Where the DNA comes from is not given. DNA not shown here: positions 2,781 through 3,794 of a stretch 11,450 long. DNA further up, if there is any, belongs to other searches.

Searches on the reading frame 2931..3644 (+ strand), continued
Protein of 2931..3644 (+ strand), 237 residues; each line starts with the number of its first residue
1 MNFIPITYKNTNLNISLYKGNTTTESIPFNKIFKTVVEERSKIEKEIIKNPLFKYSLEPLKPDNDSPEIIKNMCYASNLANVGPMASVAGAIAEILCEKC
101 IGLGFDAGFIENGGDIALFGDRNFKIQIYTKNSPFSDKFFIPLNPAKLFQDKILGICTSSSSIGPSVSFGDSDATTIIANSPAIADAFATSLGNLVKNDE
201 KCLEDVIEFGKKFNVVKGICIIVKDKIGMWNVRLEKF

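Call 21: find_encoding_contigs(protein=P0002, flank=10000, max_places=3)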
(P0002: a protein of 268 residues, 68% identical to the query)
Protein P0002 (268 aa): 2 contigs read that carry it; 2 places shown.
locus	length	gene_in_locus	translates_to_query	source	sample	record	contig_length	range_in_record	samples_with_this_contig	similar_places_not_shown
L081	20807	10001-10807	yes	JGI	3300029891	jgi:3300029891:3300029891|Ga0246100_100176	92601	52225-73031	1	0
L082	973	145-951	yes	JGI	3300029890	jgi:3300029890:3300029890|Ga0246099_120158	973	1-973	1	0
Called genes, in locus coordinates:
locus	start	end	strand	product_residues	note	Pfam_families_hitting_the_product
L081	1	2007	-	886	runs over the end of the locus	PF01555:N6_N4_Mtase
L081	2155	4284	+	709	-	PF14551:MCM_N (weak), PF17207:MCM_OB, PF00493:MCM, PF07728:AAA_5 (weak), PF01078:Mg_chelatase (weak), PF17855:MCM_lid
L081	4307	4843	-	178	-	PF01994:Trm56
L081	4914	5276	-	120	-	PF00077:RVP (weak), PF13650:Asp_protease_2 (weak)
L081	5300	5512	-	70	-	PF18929:DUF5678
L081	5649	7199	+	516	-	PF08323:Glyco_transf_5, PF00534:Glycos_transf_1, PF13692:Glyco_trans_1_4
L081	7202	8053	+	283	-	PF01842:ACT, PF00551:Formyl_trans_N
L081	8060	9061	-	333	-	PF00535:Glycos_transf_2, PF10111:Glyco_tranf_2_2 (weak), PF13641:Glyco_tranf_2_3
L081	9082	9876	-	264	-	PF01145:Band_7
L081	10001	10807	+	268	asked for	PF27030:AbpE_bact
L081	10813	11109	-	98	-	-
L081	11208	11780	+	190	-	-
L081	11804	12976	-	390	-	PF01963:TraB_PrgY_gumN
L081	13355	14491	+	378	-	PF07282:Cas12f1-like_TNB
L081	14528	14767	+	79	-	-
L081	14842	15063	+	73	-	PF08220:HTH_DeoR (faint), PF08279:HTH_11 (weak)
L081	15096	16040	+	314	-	PF22082:TtuA_LIM_N, PF00733:Asn_synthase (weak), PF01171:ATP_bind_3, PF03054:tRNA_Me_trans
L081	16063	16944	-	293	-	PF00557:Peptidase_M24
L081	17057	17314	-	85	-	PF02498:Bro-N (weak)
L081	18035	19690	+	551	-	PF00999:Na_H_Exchanger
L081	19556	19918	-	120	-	-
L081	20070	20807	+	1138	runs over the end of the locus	PF04851:ResIII (weak), PF00176:SNF2-rel_dom (weak), PF00271:Helicase_C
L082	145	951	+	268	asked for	PF27030:AbpE_bact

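Call 22: find_encoding_contigs(protein=P0008, flank=10000, max_places=3)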
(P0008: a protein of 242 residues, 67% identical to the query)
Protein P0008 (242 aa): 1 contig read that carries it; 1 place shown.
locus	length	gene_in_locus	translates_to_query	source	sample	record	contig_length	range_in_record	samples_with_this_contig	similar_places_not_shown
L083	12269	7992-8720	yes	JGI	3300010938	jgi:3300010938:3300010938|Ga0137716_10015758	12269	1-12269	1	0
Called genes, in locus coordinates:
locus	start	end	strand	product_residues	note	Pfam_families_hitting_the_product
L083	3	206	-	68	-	?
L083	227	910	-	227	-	-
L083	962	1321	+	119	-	PF01978:TrmB (weak)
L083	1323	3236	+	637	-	PF05547:Peptidase_M6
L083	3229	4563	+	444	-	PF02826:2-Hacid_dh_C (weak), PF03807:F420_oxidored, PF07991:KARI_N (weak), PF02153:PDH_N, PF20463:PDH_C, PF03147:FDX-ACB (weak)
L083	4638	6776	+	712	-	PF01078:Mg_chelatase (faint), PF17207:MCM_OB, PF00493:MCM, PF07728:AAA_5 (weak), PF17855:MCM_lid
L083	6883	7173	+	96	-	PF01248:Ribosomal_L7Ae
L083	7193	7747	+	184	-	PF07650:KH_2 (weak), PF26594:KH_NusA_2nd (faint)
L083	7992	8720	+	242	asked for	PF27030:AbpE_bact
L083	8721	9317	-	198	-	PF03168:LEA_2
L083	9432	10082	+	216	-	PF00687:Ribosomal_L1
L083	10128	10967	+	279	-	PF00466:Ribosomal_L10, PF17777:RL10P_insert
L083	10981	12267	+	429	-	?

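Call 23: find_encoding_contigs(protein=P0012, flank=10000, max_places=3)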
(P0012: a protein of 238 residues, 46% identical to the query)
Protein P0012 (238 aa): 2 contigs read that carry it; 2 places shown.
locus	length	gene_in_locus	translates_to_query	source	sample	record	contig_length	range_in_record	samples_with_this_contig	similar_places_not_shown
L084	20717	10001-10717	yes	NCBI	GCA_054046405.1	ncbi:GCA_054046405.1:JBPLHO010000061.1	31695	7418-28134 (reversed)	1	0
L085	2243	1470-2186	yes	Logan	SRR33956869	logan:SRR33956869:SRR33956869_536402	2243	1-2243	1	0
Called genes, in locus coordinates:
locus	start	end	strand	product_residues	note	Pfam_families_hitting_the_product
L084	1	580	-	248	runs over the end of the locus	PF21948:LplA-B_cat, PF03099:BPL_LplA_LipB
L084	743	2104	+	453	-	PF00483:NTP_transferase, PF12804:NTP_transf_3 (weak), PF22640:ManC_GMP_beta-helix, PF01050:MannoseP_isomer, PF07883:Cupin_2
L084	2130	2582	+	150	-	PF06695:Sm_multidrug_ex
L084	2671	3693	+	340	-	PF00702:Hydrolase (faint), PF12710:HAD (faint)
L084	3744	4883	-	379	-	PF23900:PRS2_N, PF05496:RuvB_N (weak), PF00004:AAA, PF07728:AAA_5 (weak), PF13401:AAA_22 (faint), PF23902:AAA_lid_PRS2_C, PF17862:AAA_lid_3 (weak)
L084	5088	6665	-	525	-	PF00009:GTP_EFTU, PF03144:GTP_EFTU_D2, PF03143:GTP_EFTU_D3, PF22594:GTP-eEF1A_C (weak)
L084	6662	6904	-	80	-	-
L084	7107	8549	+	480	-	PF04055:Radical_SAM, PF13353:Fer4_12, PF13186:SPASM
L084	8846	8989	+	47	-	-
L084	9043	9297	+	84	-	-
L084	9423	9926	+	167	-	-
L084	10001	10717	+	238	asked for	PF27030:AbpE_bact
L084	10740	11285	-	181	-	PF00708:Acylphosphatase (weak)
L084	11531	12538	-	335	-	PF00512:HisKA, PF02518:HATPase_c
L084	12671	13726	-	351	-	PF01916:DS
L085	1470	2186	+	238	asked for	PF27030:AbpE_bact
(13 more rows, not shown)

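Call 24: find_encoding_contigs(protein=P0003, flank=6000, max_places=3)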
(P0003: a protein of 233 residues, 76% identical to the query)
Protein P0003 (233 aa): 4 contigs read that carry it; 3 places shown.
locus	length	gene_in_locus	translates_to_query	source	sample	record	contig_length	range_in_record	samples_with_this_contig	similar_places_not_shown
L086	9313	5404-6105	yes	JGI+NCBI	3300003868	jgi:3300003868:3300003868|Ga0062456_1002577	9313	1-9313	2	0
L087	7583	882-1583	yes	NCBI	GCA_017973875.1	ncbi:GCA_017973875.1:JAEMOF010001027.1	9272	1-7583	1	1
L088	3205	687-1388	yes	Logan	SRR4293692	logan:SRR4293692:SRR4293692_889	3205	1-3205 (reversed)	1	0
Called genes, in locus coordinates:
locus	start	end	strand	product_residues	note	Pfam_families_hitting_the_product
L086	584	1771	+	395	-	PF12341:Mcl1_mid (faint), PF13570:Beta-prop_ACSF4, PF18975:DUF5711 (faint), PF25292:Beta-prop_CGLA (faint), PF13570:Beta-prop_ACSF4 (weak)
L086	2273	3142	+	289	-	PF00561:Abhydrolase_1 (faint)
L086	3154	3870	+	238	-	PF13483:Lactamase_B_3, PF12706:Lactamase_B_2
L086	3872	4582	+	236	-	PF08713:DNA_alkylation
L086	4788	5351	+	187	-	PF28474:DUF8412, PF13376:OmdA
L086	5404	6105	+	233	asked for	PF27030:AbpE_bact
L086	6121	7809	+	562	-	PF23613:ELP3_N, PF04055:Radical_SAM, PF16199:Radical_SAM_C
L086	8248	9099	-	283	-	PF12679:ABC2_membrane_2, PF12730:ABC2_membrane_4 (weak), PF12698:ABC2_membrane_3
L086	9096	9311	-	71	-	?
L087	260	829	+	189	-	PF28474:DUF8412, PF13376:OmdA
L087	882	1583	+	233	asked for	PF27030:AbpE_bact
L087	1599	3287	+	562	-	PF23613:ELP3_N, PF04055:Radical_SAM, PF16199:Radical_SAM_C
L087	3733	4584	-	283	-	PF12679:ABC2_membrane_2, PF12730:ABC2_membrane_4 (weak), PF12698:ABC2_membrane_3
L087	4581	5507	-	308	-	PF00005:ABC_tran, PF13304:AAA_21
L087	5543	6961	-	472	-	PF02934:GatB_N, PF02637:GatB_Yqey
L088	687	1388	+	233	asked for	PF27030:AbpE_bact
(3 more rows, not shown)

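Call 25: find_encoding_contigs(protein=P0005, flank=6000, max_places=3)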
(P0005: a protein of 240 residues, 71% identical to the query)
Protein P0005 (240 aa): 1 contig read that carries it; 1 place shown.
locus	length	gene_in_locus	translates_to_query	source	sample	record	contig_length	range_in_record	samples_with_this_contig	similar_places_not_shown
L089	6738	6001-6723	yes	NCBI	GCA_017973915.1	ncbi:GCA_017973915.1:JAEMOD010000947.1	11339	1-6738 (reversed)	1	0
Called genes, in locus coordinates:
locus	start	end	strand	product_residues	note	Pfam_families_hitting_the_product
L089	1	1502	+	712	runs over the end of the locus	PF02369:Big_1 (faint), PF24312:Ig-like_POM152 (faint), PF17802:SpaA (faint), PF17210:SdrD_B (faint), PF22904:NOMO1-like_2nd (faint), PF13620:CarboxypepD_reg, PF13715:CarbopepD_reg_2 (weak), PF13620:CarboxypepD_reg (weak), +1 more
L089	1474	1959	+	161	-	PF00156:Pribosyltran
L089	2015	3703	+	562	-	PF23613:ELP3_N, PF04055:Radical_SAM, PF00583:Acetyltransf_1 (faint), PF16199:Radical_SAM_C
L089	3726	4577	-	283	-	PF00763:THF_DHG_CYH, PF02882:THF_DHG_CYH_C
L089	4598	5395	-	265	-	PF01145:Band_7, PF13421:Band_7_1 (weak)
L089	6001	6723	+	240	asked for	PF27030:AbpE_bact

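Call 26: find_encoding_contigs(protein=P0006, flank=6000, max_places=3)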
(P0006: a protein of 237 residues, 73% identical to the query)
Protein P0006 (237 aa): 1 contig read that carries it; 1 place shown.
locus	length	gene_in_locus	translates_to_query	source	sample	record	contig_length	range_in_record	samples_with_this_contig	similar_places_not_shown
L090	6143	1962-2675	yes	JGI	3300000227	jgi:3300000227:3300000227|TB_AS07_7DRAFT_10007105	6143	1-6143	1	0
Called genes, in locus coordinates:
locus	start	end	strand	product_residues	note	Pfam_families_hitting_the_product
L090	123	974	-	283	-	PF00763:THF_DHG_CYH, PF02882:THF_DHG_CYH_C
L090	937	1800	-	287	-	PF01145:Band_7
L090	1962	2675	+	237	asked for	PF27030:AbpE_bact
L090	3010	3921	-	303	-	PF01963:TraB_PrgY_gumN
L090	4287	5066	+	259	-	PF22082:TtuA_LIM_N, PF00733:Asn_synthase (weak), PF01171:ATP_bind_3, PF03054:tRNA_Me_trans (weak)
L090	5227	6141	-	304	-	?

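Call 39: find_encoding_contigs(protein=P0001, flank=4000, max_places=8)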
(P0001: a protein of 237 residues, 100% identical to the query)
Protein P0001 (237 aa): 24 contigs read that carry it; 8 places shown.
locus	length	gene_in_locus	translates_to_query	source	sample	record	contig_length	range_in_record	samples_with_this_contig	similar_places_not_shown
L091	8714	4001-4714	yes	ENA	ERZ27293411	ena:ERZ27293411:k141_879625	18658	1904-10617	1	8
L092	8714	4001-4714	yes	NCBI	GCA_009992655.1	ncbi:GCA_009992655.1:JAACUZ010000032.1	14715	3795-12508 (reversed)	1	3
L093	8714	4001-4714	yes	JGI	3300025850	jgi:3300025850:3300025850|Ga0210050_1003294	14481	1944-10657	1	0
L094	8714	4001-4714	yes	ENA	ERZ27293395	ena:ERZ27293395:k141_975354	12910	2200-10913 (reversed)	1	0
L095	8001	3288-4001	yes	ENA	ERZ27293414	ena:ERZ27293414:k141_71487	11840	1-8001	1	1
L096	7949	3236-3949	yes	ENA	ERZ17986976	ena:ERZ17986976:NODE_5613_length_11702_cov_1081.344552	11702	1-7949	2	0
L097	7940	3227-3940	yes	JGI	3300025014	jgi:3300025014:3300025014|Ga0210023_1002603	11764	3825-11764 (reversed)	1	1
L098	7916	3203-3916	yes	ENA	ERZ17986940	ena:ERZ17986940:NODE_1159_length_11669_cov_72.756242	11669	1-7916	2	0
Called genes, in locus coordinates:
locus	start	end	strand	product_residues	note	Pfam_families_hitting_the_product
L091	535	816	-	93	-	-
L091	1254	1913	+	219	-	PF11848:DUF3368 (weak)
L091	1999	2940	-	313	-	PF00535:Glycos_transf_2, PF10111:Glyco_tranf_2_2 (weak), PF13641:Glyco_tranf_2_3 (weak)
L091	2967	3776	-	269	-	PF01145:Band_7, PF13421:Band_7_1 (weak)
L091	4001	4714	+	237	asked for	PF27030:AbpE_bact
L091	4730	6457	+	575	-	PF23613:ELP3_N, PF04055:Radical_SAM, PF16199:Radical_SAM_C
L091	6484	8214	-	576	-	PF02310:B12-binding, PF04055:Radical_SAM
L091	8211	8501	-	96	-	PF21476:PF0610-like_N (weak), PF23470:Zn_ribbon_PF0610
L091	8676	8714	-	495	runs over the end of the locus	PF00749:tRNA-synt_1c, PF01921:tRNA-synt_1f (faint), PF03950:tRNA-synt_1c_C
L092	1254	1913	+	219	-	PF11848:DUF3368 (weak)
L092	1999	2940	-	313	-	PF00535:Glycos_transf_2, PF10111:Glyco_tranf_2_2 (weak), PF13641:Glyco_tranf_2_3 (weak)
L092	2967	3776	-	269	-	PF01145:Band_7, PF13421:Band_7_1 (weak)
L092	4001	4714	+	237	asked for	PF27030:AbpE_bact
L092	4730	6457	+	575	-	PF23613:ELP3_N, PF04055:Radical_SAM, PF16199:Radical_SAM_C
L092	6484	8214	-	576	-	PF02310:B12-binding, PF04055:Radical_SAM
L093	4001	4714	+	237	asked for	PF27030:AbpE_bact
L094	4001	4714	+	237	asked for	PF27030:AbpE_bact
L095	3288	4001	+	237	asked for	PF27030:AbpE_bact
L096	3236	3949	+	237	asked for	PF27030:AbpE_bact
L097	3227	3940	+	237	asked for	PF27030:AbpE_bact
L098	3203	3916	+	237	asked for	PF27030:AbpE_bact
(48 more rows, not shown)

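Call 41: find_encoding_contigs(protein=P0011, flank=6000, max_places=2)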
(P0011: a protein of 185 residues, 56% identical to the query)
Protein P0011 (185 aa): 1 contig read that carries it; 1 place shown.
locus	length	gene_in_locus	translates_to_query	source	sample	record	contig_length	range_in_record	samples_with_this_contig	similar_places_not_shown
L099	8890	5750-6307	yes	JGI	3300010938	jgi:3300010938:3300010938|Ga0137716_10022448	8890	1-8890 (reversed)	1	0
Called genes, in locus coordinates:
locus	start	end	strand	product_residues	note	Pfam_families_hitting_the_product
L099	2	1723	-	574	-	?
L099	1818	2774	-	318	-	PF01992:vATP-synt_AC39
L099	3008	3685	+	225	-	PF00696:AA_kinase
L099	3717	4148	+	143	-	-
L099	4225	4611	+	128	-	-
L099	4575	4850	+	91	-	-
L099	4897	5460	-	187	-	PF00588:SpoU_methylase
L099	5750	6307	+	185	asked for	PF27030:AbpE_bact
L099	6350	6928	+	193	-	-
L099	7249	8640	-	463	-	PF19306:WHD_Lhr, PF08494:DEAD_assoc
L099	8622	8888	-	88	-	?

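Call 42: find_encoding_contigs(protein=P0018, flank=8000, max_places=2)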
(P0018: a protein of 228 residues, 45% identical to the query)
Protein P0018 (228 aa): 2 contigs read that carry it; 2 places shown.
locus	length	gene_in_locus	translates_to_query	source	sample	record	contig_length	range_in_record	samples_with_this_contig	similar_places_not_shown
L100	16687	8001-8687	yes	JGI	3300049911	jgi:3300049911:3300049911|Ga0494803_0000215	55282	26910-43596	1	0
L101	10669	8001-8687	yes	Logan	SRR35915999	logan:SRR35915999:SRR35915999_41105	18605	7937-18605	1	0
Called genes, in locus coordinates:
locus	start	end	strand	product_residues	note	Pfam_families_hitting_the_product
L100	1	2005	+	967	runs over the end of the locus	PF00133:tRNA-synt_1, PF09334:tRNA-synt_1g, PF01406:tRNA-synt_1e (weak), PF01921:tRNA-synt_1f (weak), PF09334:tRNA-synt_1g, PF08264:Anticodon_1, PF19302:DUF5915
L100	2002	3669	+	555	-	PF00749:tRNA-synt_1c, PF03950:tRNA-synt_1c_C, PF20974:tRNA-synt_1c_C2 (weak)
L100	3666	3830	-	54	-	PF11295:DUF3096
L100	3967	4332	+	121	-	PF01248:Ribosomal_L7Ae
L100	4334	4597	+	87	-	PF01200:Ribosomal_S28e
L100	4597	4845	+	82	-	PF01246:Ribosomal_L24e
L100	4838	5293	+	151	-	PF00334:NDK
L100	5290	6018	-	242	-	PF01026:TatD_DNase, PF01979:Amidohydro_1 (weak)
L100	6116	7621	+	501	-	PF01837:HcyBio, PF00571:CBS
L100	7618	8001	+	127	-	PF13746:Fer4_18 (weak), PF00037:Fer4, PF12837:Fer4_6, PF13237:Fer4_10, PF14697:Fer4_21, PF12838:Fer4_7, PF13187:Fer4_9, PF00037:Fer4, +8 more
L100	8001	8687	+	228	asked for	PF27030:AbpE_bact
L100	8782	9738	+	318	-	PF20990:DUF2207_C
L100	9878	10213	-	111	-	-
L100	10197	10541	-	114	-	-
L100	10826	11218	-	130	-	PF01283:Ribosomal_S26e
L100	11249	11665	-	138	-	-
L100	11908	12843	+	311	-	PF02661:Fic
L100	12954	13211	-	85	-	PF05016:ParE_toxin (weak)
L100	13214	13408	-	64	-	-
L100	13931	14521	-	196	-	PF03602:Cons_hypoth95, PF02475:TRM5-TYW2_MTfase (weak), PF05175:MTS, PF10294:Methyltransf_16 (weak), PF06325:PrmA, PF13847:Methyltransf_31, PF08242:Methyltransf_12 (weak), PF13649:Methyltransf_25, +1 more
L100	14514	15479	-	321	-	PF08068:DKCLD, PF01509:TruB_N, PF21238:Pus10_C, PF16198:TruB_C_2, PF01472:PUA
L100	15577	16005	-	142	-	-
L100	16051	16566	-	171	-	PF01121:CoaE (faint), PF02224:Cytidylate_kin (faint), PF13189:Cytidylate_kin2, PF13207:AAA_17, PF13238:AAA_18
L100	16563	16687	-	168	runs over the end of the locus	PF01199:Ribosomal_L34e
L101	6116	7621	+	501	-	PF01837:HcyBio, PF00571:CBS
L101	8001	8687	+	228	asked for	PF27030:AbpE_bact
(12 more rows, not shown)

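Call 43: find_encoding_contigs(protein=P0014, flank=6000, max_places=2)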
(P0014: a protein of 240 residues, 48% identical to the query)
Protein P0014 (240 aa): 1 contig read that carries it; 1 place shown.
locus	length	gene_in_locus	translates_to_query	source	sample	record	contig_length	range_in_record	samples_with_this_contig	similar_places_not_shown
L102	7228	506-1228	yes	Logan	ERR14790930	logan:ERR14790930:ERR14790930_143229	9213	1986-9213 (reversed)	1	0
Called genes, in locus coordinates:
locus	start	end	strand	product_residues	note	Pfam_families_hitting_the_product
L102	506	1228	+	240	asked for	PF27030:AbpE_bact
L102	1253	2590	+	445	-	PF00919:UPF0004, PF04055:Radical_SAM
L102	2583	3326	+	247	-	PF14622:Ribonucleas_3_3, PF00636:Ribonuclease_3, PF00035:dsrm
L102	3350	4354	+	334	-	PF04055:Radical_SAM, PF16199:Radical_SAM_C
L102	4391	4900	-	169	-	-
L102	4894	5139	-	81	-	PF10502:Peptidase_S26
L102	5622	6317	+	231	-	PF00005:ABC_tran, PF13304:AAA_21 (faint)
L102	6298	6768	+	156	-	PF02687:FtsX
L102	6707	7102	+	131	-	PF17186:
